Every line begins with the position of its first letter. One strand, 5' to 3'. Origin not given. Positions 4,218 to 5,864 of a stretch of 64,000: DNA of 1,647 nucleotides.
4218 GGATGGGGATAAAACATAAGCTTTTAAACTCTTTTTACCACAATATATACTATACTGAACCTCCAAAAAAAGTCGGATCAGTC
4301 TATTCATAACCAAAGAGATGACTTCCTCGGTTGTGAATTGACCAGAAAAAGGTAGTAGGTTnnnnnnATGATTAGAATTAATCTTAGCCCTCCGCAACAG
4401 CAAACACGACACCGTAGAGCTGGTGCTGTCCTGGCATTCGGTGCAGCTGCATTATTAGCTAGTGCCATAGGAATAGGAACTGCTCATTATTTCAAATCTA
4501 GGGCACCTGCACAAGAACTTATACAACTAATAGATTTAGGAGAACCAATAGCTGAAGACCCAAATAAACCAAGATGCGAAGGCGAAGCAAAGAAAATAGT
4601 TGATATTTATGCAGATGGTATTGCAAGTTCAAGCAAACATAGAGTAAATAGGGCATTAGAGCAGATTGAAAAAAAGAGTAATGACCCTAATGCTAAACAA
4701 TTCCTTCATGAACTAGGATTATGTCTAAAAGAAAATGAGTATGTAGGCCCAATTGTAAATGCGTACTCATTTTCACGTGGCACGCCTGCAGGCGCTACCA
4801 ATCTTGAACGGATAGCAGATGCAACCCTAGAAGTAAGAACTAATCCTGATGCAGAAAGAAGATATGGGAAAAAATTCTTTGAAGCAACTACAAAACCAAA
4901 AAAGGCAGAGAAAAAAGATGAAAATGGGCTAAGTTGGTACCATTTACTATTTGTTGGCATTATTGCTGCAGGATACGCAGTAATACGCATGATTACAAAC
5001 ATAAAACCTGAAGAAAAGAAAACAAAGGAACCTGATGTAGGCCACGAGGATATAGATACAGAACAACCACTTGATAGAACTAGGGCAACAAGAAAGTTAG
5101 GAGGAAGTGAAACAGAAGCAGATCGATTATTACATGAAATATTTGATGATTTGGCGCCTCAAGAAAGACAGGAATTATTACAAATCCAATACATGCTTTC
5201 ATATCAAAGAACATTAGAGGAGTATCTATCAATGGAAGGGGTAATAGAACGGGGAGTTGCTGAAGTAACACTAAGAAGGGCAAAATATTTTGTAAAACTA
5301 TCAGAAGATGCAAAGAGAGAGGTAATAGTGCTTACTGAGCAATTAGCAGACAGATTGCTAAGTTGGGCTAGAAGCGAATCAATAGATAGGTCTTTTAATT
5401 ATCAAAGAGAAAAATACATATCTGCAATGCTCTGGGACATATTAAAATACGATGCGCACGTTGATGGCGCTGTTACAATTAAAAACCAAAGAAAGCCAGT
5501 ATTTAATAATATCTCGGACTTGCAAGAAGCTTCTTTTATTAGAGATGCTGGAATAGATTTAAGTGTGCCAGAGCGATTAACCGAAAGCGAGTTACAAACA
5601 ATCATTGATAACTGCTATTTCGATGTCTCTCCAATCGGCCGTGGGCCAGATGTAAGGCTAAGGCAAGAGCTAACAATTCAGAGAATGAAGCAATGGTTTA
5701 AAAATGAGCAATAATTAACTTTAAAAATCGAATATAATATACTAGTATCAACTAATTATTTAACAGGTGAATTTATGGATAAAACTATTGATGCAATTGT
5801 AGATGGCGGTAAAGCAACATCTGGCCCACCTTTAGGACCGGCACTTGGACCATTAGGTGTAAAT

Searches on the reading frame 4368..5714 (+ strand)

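Call 60: search_protein_families(library=pfam, max_evalue=1, proteins=[window:4368-5714:+])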
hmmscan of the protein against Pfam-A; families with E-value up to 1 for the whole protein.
window:4368-5714:+ (448 aa): 1 family
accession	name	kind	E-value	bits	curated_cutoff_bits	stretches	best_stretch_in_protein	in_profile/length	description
PF01988.24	VIT1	-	0.0042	17.4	28.1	1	18-135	30-140/214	VIT family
